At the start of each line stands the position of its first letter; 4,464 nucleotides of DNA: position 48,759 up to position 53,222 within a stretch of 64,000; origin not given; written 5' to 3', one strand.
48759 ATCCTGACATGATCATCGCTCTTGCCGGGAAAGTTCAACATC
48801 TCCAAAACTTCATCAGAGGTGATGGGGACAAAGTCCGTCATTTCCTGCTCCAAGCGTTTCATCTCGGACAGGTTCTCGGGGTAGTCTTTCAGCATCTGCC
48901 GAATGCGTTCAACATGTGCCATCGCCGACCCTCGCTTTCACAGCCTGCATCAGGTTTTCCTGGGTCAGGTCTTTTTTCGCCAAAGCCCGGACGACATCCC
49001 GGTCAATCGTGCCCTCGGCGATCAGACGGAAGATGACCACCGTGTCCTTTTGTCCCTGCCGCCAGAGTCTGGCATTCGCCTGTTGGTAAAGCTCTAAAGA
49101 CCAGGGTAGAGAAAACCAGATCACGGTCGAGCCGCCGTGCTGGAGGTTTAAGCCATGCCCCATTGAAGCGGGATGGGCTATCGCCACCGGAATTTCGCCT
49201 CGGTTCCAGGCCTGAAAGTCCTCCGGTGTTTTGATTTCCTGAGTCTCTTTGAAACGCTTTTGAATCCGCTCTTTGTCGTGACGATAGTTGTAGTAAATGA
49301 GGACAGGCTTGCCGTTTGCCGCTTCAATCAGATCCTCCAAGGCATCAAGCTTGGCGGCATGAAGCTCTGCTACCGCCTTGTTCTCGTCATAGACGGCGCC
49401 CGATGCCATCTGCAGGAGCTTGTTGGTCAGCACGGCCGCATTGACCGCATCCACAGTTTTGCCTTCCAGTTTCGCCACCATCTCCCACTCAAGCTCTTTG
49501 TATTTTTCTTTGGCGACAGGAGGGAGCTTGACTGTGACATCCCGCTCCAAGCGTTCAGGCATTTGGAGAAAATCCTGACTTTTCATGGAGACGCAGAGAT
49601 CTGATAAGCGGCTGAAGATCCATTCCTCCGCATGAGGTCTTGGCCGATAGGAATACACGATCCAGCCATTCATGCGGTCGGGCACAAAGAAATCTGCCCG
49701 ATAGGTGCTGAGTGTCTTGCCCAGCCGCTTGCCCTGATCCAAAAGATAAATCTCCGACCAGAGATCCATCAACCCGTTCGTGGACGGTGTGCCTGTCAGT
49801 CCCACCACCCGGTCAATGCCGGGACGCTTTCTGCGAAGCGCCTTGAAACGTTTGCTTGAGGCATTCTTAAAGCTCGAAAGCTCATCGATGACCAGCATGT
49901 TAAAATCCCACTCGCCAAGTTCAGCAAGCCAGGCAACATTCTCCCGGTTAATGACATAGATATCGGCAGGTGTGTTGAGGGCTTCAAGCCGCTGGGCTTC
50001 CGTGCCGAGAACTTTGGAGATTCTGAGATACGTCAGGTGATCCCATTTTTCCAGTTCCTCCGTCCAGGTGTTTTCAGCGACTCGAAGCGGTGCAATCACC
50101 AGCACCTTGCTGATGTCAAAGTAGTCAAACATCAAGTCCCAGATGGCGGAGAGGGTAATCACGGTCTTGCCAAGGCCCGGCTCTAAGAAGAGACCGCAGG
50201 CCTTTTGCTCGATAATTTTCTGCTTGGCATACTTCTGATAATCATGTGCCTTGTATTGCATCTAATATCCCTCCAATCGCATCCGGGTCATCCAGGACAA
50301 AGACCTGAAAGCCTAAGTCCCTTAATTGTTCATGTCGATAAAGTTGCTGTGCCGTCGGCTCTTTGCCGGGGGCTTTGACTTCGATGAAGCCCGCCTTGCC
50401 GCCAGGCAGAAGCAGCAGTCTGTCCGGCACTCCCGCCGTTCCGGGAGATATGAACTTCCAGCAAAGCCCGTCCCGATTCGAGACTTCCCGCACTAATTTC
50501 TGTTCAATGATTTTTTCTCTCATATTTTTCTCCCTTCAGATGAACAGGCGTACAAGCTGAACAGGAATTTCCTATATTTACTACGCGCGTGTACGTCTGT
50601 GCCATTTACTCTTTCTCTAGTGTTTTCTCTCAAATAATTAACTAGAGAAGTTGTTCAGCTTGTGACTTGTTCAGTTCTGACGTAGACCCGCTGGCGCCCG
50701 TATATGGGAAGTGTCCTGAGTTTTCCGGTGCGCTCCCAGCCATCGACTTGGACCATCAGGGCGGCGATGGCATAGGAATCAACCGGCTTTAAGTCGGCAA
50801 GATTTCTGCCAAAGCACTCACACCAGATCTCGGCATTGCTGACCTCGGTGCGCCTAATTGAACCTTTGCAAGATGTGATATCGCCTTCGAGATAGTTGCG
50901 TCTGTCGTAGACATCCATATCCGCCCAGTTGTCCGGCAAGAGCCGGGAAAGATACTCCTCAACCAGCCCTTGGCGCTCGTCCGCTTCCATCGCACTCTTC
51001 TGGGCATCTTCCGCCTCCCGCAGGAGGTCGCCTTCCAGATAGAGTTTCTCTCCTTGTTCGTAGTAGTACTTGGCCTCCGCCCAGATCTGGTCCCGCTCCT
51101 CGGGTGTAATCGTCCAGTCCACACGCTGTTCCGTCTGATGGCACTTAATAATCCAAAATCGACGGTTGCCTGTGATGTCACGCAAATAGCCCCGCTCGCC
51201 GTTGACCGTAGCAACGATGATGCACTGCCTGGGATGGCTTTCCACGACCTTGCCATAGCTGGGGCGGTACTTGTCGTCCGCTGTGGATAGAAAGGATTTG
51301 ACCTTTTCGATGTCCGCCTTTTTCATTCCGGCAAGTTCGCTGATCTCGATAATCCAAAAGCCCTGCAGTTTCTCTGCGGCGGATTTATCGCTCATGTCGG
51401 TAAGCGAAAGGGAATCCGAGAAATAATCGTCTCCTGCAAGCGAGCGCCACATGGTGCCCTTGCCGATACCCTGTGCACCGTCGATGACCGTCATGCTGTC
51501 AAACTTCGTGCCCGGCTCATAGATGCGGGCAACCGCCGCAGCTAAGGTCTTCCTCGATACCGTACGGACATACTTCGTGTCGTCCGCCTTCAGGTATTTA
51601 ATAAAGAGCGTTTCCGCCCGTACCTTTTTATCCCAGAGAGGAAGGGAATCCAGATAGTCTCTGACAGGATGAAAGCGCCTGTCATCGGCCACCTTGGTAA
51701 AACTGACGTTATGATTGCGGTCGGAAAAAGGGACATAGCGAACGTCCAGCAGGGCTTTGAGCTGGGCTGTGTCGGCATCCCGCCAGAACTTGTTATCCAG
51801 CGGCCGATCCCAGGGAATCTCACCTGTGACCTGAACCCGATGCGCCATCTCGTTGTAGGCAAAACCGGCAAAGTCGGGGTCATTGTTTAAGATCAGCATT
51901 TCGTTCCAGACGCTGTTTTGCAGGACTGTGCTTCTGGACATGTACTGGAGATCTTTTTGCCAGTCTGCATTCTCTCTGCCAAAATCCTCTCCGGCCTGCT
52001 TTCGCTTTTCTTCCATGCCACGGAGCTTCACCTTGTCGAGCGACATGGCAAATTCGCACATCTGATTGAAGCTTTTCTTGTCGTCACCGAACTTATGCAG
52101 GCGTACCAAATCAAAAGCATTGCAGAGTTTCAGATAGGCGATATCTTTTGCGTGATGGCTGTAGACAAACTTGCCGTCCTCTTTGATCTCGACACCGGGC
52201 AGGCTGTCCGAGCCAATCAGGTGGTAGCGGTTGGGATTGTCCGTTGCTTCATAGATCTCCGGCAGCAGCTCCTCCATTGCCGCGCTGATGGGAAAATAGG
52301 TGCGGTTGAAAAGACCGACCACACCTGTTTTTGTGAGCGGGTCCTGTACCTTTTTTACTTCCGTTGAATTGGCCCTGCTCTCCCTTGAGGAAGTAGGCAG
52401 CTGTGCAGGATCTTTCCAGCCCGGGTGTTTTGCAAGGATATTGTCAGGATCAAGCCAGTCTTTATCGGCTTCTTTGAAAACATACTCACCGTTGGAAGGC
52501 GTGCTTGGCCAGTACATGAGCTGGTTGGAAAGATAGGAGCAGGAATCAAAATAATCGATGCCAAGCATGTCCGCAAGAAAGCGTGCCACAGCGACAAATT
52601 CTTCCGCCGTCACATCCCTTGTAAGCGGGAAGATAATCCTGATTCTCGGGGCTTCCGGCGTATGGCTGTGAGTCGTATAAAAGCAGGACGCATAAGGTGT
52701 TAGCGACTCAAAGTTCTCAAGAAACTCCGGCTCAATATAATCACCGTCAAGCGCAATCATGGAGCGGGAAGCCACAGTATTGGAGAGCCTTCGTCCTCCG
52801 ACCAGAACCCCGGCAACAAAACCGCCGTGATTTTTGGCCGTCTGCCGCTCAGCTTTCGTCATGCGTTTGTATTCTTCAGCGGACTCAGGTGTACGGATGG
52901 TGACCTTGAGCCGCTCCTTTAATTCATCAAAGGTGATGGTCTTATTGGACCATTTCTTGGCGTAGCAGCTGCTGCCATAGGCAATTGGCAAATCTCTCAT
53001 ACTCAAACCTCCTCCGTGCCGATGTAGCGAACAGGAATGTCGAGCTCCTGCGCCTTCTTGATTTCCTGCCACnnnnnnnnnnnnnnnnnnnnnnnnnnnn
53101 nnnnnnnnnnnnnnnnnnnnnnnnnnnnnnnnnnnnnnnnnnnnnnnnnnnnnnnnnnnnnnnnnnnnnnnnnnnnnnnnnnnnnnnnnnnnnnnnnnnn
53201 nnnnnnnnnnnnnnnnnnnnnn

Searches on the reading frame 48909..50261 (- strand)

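Call 61: search_protein_families(library=pfam, proteins=[window:48909-50261:-], max_evalue=0.001)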
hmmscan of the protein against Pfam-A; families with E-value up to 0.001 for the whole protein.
window:48909-50261:- (450 aa): 4 families
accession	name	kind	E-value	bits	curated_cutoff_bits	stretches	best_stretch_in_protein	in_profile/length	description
PF00176.29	SNF2-rel_dom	-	3.7e-19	69.4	24.9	1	21-271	19-267/290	SNF2-related domain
PF00270.35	DEAD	-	3.7e-09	37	26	1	8-162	3-162/167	DEAD/DEAH box helicase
PF04851.21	ResIII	-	1.1e-07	32.4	22.5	1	3-160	2-163/164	Type III restriction enzyme, res subunit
PF00271.37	Helicase_C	-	6.4e-06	26.8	23.5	1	304-403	2-110/110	Helicase conserved C-terminal domain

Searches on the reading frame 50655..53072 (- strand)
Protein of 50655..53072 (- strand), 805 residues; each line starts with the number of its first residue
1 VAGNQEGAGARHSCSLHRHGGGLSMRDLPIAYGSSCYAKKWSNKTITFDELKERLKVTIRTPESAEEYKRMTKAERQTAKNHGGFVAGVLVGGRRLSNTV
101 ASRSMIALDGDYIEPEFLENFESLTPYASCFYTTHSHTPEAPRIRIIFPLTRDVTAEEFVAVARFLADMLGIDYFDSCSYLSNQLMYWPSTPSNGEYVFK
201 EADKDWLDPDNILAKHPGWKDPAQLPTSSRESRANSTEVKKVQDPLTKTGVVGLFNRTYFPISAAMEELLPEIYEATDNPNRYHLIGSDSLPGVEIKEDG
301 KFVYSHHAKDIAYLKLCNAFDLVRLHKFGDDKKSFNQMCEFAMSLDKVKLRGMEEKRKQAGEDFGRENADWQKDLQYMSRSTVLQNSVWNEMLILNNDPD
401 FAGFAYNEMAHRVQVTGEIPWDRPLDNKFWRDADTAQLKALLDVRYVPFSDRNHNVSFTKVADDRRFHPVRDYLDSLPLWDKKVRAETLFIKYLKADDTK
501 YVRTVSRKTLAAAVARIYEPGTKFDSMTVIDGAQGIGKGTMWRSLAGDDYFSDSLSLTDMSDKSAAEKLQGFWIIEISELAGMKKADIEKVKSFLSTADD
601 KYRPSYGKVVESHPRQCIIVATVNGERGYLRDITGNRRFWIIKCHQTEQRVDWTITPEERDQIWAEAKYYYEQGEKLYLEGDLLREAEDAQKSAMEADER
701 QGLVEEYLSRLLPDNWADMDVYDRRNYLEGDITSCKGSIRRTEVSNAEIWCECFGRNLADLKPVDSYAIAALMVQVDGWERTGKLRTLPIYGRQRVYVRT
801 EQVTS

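Call 61: search_protein_families(library=pfam, proteins=[window:50655-53072:-], max_evalue=0.001)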
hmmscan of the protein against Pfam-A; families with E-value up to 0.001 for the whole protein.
window:50655-53072:- (805 aa): 2 families
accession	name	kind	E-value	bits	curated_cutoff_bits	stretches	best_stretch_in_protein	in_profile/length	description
PF05272.17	VapE-like_dom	-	4.9e-77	258.7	25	1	475-695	2-216/217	Virulence-associated protein E-like domain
PF19263.5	DUF5906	-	0.00014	23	27.6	1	532-628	3-104/114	Family of unknown function (DUF5906)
